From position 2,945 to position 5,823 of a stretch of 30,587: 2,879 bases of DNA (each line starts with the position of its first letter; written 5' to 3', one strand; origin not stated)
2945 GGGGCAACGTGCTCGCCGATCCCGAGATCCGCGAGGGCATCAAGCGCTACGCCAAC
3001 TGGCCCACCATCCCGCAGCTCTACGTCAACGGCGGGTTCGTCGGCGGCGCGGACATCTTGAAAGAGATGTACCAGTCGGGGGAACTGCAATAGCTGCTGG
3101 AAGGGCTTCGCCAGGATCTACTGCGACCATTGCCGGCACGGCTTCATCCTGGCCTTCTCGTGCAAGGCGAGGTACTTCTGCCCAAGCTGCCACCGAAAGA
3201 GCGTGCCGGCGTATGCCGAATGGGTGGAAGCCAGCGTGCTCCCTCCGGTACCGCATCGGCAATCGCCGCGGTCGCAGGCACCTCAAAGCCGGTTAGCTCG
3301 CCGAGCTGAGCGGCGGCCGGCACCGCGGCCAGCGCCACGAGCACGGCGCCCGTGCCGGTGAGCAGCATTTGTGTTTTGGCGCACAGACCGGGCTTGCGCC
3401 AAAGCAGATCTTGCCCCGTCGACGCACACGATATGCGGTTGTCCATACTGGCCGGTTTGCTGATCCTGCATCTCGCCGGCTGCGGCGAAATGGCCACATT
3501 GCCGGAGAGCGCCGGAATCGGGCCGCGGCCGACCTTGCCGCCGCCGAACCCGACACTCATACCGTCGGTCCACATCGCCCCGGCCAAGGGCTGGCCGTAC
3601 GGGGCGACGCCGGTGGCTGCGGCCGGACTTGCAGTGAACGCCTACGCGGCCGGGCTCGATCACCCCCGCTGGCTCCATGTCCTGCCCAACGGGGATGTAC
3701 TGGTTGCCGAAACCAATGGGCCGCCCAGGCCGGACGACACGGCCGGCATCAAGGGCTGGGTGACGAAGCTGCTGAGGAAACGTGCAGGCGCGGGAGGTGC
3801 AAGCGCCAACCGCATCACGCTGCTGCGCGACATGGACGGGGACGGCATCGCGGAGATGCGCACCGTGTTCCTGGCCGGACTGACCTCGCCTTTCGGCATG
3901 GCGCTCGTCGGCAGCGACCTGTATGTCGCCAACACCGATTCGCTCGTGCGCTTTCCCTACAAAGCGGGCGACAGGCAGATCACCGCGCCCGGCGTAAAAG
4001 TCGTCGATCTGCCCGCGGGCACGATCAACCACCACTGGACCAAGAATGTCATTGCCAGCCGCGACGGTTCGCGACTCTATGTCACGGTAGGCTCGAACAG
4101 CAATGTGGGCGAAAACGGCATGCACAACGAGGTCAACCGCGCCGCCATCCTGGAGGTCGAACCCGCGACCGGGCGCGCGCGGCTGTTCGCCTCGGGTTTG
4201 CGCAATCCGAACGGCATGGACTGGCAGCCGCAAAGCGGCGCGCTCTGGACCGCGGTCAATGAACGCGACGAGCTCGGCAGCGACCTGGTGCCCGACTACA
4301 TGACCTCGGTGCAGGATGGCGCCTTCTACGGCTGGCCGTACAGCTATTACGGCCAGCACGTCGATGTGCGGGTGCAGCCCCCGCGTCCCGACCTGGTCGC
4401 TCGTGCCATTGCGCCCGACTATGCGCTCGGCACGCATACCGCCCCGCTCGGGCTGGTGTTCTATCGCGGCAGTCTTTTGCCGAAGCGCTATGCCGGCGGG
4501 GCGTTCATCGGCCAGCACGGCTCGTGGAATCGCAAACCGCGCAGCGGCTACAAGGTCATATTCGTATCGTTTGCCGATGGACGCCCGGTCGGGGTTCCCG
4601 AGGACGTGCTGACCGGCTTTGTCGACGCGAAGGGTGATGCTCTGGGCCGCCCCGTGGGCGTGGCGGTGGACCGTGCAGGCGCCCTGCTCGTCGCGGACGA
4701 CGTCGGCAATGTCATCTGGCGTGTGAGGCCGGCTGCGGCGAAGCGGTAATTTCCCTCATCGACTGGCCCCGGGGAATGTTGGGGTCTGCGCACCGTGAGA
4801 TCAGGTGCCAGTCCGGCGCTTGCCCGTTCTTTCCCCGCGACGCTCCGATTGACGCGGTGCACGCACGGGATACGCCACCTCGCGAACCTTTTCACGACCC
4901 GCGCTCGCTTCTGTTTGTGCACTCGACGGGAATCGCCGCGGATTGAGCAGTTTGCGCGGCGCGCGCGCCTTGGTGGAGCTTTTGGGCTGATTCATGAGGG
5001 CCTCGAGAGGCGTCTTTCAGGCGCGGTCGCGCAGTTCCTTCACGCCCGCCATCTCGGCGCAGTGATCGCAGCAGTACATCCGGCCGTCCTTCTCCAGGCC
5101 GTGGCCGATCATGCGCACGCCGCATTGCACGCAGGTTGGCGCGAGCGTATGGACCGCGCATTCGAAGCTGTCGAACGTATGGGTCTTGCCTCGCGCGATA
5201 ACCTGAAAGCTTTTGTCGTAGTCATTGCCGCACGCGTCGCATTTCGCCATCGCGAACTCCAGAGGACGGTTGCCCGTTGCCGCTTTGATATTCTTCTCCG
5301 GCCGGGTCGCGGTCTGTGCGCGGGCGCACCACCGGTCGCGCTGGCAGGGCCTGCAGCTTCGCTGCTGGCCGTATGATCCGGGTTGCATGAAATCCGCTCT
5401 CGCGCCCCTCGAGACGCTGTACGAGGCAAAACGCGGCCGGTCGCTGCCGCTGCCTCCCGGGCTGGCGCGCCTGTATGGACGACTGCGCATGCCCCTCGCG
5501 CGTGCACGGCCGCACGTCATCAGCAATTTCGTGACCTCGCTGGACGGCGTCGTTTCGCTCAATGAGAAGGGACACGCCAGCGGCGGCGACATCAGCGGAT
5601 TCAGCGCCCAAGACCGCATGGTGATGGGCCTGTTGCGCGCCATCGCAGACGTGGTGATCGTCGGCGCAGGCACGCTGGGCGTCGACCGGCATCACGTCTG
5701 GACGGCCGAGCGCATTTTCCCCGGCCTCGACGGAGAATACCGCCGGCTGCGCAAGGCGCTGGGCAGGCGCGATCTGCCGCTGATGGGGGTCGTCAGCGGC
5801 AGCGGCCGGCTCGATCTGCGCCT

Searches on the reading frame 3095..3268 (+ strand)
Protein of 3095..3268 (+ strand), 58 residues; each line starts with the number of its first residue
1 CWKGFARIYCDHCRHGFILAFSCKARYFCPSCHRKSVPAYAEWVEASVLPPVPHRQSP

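Call 10: search_protein_families(library=pfam, max_evalue=1, proteins=[window:3095-3268:+])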
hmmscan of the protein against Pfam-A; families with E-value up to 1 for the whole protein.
seq(58 aa): 6 families
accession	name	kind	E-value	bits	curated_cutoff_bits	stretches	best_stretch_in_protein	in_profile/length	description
PF14319.11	Zn_Tnp_IS91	-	2.5e-11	43.8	26.3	1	4-56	35-85/90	Transposase zinc-binding domain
PF21957.2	Zn_ribbon_16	-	0.022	15.2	27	1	17-46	3-34/65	Zinc beta-ribbon finger, putative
PF24485.1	zf-C2H2_DHX34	-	0.028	14.9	27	1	26-34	1-9/25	DHX34-like, C2H2-type zinc finger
PF07191.17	Zn_ribbon_6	-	0.031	14.7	25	1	7-34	29-57/67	Double zinc ribbon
PF09788.14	Tmemb_55A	-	0.043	13.4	30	1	5-36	148-179/248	Transmembrane protein 55A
PF01155.25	HypA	-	0.2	12.1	28.9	1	6-37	69-97/112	Hydrogenase/urease nickel incorporation, metallochaperone, hypA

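Call 33: find_homologous_proteins(query=window:3104-3262:+, max_evalue=0.001)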
Query seq(53 aa) (53 aa): 18 proteins with E <= 0.001 among 18 candidates.
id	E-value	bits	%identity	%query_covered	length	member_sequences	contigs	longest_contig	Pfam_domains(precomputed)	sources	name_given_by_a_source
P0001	8.0e-16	75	65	96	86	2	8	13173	PF14319.12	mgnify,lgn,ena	mgnify:FL=1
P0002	1.1e-14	71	60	100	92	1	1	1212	PF14319.12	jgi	-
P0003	1.5e-14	71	58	100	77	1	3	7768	PF14319.12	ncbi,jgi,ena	jgi:hypothetical protein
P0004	9.8e-14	69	68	83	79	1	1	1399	PF14319.12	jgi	jgi:ribosomal protein S27E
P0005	3.4e-13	67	60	94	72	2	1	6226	PF14319.12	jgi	-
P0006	4.2e-12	63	56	100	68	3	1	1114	PF14319.12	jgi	jgi:transposase-like protein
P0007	1.4e-11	62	68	77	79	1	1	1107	PF14319.12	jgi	jgi:hypothetical protein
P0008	3.3e-11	61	54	91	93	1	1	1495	PF14319.12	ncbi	-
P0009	4.2e-11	60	90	58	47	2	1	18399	PF14319.12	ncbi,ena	-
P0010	6.5e-11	60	78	60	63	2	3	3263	PF14319.12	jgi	-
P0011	6.7e-11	60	90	58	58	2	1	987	PF14319.12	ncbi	-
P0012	2.1e-10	58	63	72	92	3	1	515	PF14319.12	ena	-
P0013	3.3e-10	57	75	68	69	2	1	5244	PF14319.12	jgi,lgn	jgi:hypothetical protein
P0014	7.2e-10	56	53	85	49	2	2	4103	PF14319.12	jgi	jgi:hypothetical protein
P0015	8.7e-9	53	55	87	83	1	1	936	PF14319.12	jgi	jgi:hypothetical protein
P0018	7.4e-6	44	67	62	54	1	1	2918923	PF14319.12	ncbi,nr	ncbi:MAG: transposase zinc-binding domain-containing protein [Ardenticatenales bacterium]|nr:transpo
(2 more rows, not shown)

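Call 40: search_dna_similar(query=window:3104-3262:+, collection=plasmids, mode=protein, max_evalue=0.001, max_rows=25)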
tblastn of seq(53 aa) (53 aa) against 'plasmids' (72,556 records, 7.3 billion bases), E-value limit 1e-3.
The search stops at 5000 records and this limit was reached: more records match than are counted here, and every count below describes the 5000 best-scoring records only.
Records with a match: at least 5000; places in all: 7050; records where one place covers at least 80% of the query: 5000.
Best place of each record, by identity: <60% 5000.
By first word of the organism name: Escherichia 1594; Klebsiella 1523; Salmonella 667; Enterobacter 288; Citrobacter 173; Acinetobacter 162; Shigella 90; Pseudomonas 82; Providencia 75; Vibrio 54; and 55 more.
By predicted mobility (MOB-suite, as given by PLSDB): conjugative 3574; non-mobilizable 729; mobilizable 697.
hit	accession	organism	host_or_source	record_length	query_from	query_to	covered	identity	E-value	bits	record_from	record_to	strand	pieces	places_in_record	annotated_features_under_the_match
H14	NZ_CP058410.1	Trichlorobacter lovleyi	whole genome,river sediment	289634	1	52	98%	53.8%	9e-13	67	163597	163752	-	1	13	transposase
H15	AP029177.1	Bdellovibrio sp. HAGR004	Microbe,sewage sludge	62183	1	53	100%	49.1%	8e-8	53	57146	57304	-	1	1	none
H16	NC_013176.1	Pseudomonas putida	-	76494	1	53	100%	47.2%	3e-8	54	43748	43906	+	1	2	IS91 family transposase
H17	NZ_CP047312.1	Pseudomonas putida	whole organism,soil sample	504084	1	53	100%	47.2%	3e-8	54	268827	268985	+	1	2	IS91 family transposase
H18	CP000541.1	Acidovorax sp. JS42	-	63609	1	53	100%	47.2%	3e-8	54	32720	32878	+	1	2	putative transposase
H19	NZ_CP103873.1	Herbaspirillum huttiense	tea plant,single cell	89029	1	53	100%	47.2%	3e-8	54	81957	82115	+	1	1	IS91 family transposase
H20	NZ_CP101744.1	Comamonas sp. C11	mixed culture,wastewater treatment plant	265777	1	53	100%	47.2%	3e-8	54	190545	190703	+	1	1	IS91 family transposase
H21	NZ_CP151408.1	Azonexus hydrophilus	-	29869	1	53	100%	47.2%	3e-8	54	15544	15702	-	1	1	IS91 family transposase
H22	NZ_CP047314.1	Pseudomonas putida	whole organism,soil sample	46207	1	53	100%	47.2%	3e-8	54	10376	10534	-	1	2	IS91 family transposase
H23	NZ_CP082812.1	Burkholderia contaminans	Homo sapiens,Swab from tracheostomic ...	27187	1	53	100%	47.2%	3e-8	54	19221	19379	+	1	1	IS91 family transposase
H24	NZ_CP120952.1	Burkholderia contaminans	Homo sapiens,Whole organism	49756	1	53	100%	47.2%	3e-8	54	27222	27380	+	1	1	IS91 family transposase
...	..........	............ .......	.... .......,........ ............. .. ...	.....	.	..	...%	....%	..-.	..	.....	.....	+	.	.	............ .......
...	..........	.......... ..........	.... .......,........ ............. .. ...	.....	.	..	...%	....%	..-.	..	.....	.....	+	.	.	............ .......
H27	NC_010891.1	Pseudomonas sp. CT14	-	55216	1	53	100%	47.2%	3e-8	54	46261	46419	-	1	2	IS91 family transposase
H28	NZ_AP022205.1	Klebsiella sp. WP7-S18-ESBL-04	-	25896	1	53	100%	47.2%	6e-8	53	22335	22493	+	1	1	IS91 family transposase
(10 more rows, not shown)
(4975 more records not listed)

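Call 42: find_encoding_contigs(protein=P0009, flank=6000, max_places=4)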
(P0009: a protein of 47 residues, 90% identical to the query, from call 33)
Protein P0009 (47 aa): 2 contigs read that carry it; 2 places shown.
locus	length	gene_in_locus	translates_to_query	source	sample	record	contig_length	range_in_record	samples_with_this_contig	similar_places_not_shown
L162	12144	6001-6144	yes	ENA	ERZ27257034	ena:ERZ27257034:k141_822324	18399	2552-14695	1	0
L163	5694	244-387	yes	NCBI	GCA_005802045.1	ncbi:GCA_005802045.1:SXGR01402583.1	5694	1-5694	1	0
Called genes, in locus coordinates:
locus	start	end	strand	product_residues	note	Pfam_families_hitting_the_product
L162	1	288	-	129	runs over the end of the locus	PF02627:CMD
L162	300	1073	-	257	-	PF00596:Aldolase_II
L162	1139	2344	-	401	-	PF13458:Peripla_BP_6, PF01094:ANF_receptor (weak)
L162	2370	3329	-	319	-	PF02653:BPD_transp_2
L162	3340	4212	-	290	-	PF02653:BPD_transp_2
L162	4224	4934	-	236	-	PF00005:ABC_tran, PF13304:AAA_21 (faint)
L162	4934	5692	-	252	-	PF00005:ABC_tran, PF13304:AAA_21 (faint), PF12399:BCA_ABC_TP_C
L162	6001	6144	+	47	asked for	PF14319:Zn_Tnp_IS91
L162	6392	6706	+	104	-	PF07978:NIPSNAP (weak)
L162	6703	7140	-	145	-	PF12903:DUF3830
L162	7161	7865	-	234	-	PF00106:adh_short, PF13561:adh_short_C2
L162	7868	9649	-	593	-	PF02538:Hydantoinase_B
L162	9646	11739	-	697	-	PF05378:Hydant_A_N, PF01968:Hydantoinase_A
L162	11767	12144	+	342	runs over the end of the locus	PF01042:Ribonuc_L-PSP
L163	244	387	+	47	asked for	PF14319:Zn_Tnp_IS91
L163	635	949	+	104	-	PF07978:NIPSNAP (weak)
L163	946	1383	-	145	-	PF12903:DUF3830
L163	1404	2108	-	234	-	PF00106:adh_short, PF13561:adh_short_C2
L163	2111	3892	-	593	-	PF02538:Hydantoinase_B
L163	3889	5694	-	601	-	?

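Call 43: find_encoding_contigs(protein=P0001, flank=6000, max_places=6)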
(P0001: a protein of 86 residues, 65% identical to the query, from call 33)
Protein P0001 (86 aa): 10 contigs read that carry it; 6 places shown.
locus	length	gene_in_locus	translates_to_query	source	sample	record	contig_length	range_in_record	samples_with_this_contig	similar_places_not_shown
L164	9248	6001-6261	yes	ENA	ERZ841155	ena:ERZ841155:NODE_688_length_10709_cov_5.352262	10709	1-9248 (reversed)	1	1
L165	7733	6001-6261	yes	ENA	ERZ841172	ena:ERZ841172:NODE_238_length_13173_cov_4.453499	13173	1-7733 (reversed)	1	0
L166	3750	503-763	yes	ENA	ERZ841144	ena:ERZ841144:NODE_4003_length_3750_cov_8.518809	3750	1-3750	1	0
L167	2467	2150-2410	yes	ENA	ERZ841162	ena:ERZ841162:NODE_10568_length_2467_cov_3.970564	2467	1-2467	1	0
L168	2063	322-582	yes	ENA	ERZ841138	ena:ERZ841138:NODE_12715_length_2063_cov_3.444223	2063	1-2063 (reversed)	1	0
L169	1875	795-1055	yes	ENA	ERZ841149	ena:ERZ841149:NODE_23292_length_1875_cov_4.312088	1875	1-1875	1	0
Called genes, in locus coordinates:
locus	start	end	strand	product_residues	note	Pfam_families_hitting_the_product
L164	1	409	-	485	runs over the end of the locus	PF04932:Wzy_C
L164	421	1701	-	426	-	-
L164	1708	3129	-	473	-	PF02706:Wzz (weak), PF13807:GNVR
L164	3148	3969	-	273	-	PF02563:Poly_export, PF10531:SLBB (weak), PF22461:SLBB_2, PF10531:SLBB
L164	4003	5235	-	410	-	-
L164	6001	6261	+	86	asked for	PF14319:Zn_Tnp_IS91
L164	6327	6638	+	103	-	-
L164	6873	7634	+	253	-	PF01522:Polysacc_deac_1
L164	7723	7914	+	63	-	-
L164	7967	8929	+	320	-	PF03401:TctC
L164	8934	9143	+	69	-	-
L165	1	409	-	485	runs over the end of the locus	PF04932:Wzy_C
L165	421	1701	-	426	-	-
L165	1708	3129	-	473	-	PF02706:Wzz (weak), PF13807:GNVR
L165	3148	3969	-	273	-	PF02563:Poly_export, PF10531:SLBB (weak), PF22461:SLBB_2, PF10531:SLBB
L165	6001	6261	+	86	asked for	PF14319:Zn_Tnp_IS91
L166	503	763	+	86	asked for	PF14319:Zn_Tnp_IS91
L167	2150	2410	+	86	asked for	PF14319:Zn_Tnp_IS91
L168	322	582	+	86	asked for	PF14319:Zn_Tnp_IS91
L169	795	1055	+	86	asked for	PF14319:Zn_Tnp_IS91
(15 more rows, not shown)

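Call 68: get_annotated_region(hit=H14, flank=2500)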
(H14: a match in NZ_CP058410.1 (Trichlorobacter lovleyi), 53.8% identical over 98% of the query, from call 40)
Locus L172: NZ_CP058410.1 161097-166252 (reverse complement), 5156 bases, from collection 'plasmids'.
description: Trichlorobacter lovleyi strain IAE plasmid pIAE1, complete sequence
organism: Trichlorobacter lovleyi (NCBI taxid 313985)
taxonomy: Bacteria; Thermodesulfobacteriota; Desulfuromonadia; Geobacterales; Geobacteraceae; Trichlorobacter; Trichlorobacter lovleyi
host: -; source: whole genome,river sediment; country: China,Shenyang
typing (MOB-suite, as given by PLSDB): non-mobilizable; mating-pair formation MPF_T
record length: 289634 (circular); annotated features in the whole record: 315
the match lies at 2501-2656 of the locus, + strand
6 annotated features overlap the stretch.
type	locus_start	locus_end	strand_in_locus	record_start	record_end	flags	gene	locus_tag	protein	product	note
CDS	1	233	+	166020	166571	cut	-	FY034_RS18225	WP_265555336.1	cob(I)yrinic acid a,c-diamide adenosyltransferase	GO:0009236 - cobalamin biosynthetic process [Evidence IEA]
CDS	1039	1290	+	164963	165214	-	-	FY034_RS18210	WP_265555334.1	type II toxin-antitoxin system prevent-host-death family antitoxin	GO:0008219 - cell death [Evidence IEA]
CDS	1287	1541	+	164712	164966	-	-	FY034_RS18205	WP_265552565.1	Txe/YoeB family addiction module toxin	GO:0008219 - cell death [Evidence IEA]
CDS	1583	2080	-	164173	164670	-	-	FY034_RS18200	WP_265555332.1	alpha/beta hydrolase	-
CDS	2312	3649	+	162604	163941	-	-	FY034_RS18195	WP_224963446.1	transposase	GO:0006313 - DNA transposition [Evidence IEA]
CDS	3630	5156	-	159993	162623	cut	-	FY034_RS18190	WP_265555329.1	UvrD-helicase domain-containing protein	-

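Call 74: search_protein_families(library=ncbifam, max_evalue=0.00001, proteins=[window:3104-3262:+])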
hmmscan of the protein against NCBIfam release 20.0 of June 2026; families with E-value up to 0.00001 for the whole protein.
seq(53 aa): 1 family
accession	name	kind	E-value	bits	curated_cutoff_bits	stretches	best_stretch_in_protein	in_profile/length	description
NF052416.1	ISCR_clade_Ia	exception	7.7e-10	37.9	925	1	1-53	78-130/509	ISCR element clade Ia family transposase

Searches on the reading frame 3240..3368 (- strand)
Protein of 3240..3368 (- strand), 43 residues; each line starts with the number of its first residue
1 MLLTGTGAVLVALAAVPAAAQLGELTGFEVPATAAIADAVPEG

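Call 46: search_protein_families(library=pfam, max_evalue=0.001, proteins=[window:3255-3368:-])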
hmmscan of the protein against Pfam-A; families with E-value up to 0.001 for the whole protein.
seq(38 aa): 0 families

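Call 64: find_homologous_proteins(query=window:3240-3368:-, max_evalue=10)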
Query seq(43 aa): 1 candidates shared short words with the query, none scored E <= 10.

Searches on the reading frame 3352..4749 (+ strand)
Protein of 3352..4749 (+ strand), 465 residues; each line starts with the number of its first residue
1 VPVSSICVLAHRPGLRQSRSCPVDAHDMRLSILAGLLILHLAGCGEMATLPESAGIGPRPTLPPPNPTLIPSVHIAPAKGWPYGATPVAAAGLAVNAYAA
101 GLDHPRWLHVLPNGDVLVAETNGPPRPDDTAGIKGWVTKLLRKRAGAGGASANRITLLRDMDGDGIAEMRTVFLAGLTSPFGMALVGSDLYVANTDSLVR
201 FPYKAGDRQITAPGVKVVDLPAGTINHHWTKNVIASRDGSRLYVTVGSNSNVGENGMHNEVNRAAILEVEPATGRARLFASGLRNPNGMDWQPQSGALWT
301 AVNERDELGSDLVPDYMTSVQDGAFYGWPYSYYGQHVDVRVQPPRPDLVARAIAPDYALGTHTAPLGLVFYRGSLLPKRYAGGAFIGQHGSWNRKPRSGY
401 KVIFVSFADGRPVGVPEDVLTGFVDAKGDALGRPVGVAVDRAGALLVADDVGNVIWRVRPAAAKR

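Call 10: search_protein_families(library=pfam, max_evalue=1, proteins=[window:3352-4749:+])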
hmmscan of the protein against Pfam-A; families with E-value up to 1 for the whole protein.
window:3352-4749:+ (465 aa): 4 families
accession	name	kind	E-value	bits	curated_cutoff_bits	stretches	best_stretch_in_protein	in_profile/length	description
PF07995.17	GSDH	-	7.9e-15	55.4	25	1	199-387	85-276/332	Glucose / Sorbosone dehydrogenase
PF23500.1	DUF7133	-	8.7e-10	38.9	27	1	112-388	36-291/385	Domain of unknown function (DUF7133)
PF01436.27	NHL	-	0.00017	21.9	20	1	431-453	1-22/28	NHL repeat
PF08450.18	SGL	-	0.016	15.2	26.3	1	233-298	91-148/246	SMP-30/Gluconolactonase/LRE-like region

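Call 32: find_encoding_contigs(protein=window:3433-4749:+, flank=10000, max_places=8)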
Protein window:3433-4749:+ (438 aa): no gene with exactly this product is on record in the collection.

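Call 36: find_related_loci(query=window:3433-4749:+, collection=metagenome_contigs, flank=6000)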
Query window:3433-4749:+ (438 aa) in metagenome_contigs; peptide patterns used: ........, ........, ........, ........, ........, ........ (x = any residue, [..] = any of these).
600 stretches matched a pattern (row limit reached: there are more); 512 encode a relative of the query (tblastn E <= 1e-3); the best 80 are kept; 80 distinct loci.
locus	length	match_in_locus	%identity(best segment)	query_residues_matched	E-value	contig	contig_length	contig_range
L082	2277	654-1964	77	1-437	0e+0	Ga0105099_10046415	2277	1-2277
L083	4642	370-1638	78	16-438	0e+0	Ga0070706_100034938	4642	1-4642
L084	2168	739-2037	79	6-438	0e+0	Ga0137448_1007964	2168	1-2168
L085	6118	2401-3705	78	3-437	0e+0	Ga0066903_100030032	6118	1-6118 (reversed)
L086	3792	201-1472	78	15-437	0e+0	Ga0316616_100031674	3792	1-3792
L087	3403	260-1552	79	5-435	0e+0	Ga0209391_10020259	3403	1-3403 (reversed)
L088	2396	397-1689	80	4-434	0e+0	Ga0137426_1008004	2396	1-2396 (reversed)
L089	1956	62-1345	79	6-433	0e+0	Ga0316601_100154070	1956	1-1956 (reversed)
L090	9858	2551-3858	77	1-437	0e+0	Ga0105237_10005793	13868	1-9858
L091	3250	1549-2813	78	17-437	0e+0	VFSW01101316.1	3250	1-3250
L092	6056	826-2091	74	15-437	0e+0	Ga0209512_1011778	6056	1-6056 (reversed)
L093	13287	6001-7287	73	3-431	0e+0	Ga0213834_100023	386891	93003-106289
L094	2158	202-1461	77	18-437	0e+0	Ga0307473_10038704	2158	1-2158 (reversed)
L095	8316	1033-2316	73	8-435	0e+0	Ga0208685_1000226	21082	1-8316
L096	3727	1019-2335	72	1-434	0e+0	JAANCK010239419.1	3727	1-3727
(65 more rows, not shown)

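Call 74: search_protein_families(library=ncbifam, max_evalue=0.00001, proteins=[window:3433-4749:+])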
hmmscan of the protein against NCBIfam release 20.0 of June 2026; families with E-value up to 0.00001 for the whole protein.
window:3433-4749:+ (438 aa): 2 families
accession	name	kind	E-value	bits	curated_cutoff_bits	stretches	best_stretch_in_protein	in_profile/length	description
TIGR02604.1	Piru_Ver_Nterm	subfamily_domain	4.5e-22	78.9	122.2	1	117-422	38-338/367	PVC-type heme-binding CxxCH protein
NF033206.1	ScyE_fam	subfamily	1.3e-08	34.8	80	0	71-98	3-30/333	ScyD/ScyE family protein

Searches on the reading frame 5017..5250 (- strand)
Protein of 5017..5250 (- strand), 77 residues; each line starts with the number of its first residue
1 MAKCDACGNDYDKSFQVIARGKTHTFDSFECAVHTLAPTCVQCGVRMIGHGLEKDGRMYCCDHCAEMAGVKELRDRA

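Call 21: find_encoding_contigs(protein=window:5017-5250:-, flank=10000, max_places=8)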
Protein window:5017-5250:- (77 aa): 1 contig read that carries it; 1 place shown.
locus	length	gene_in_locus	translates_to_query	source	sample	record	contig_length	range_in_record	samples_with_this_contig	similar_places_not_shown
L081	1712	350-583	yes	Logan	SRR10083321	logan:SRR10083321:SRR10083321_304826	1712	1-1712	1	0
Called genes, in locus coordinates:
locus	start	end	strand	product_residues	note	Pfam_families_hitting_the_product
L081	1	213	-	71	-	?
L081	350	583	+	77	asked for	-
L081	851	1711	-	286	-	?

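Call 74: search_protein_families(library=ncbifam, max_evalue=0.00001, proteins=[window:5017-5250:-])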
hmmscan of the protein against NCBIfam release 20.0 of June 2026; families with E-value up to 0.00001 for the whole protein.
window:5017-5250:- (77 aa): 0 families

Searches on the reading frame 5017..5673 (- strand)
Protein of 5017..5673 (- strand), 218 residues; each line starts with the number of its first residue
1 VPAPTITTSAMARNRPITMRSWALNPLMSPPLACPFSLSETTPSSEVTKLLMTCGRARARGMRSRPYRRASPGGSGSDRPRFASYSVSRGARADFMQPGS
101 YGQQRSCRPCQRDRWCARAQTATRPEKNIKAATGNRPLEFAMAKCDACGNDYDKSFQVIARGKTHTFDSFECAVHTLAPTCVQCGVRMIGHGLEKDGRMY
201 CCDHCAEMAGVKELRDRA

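Call 10: search_protein_families(library=pfam, max_evalue=1, proteins=[window:5017-5673:-])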
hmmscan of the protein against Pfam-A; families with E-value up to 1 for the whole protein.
window:5017-5673:- (218 aa): 1 family
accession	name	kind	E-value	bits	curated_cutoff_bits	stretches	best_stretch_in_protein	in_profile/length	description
PF02069.22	Metallothio_Pro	-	0.0029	18.2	33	1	184-207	14-36/51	Prokaryotic metallothionein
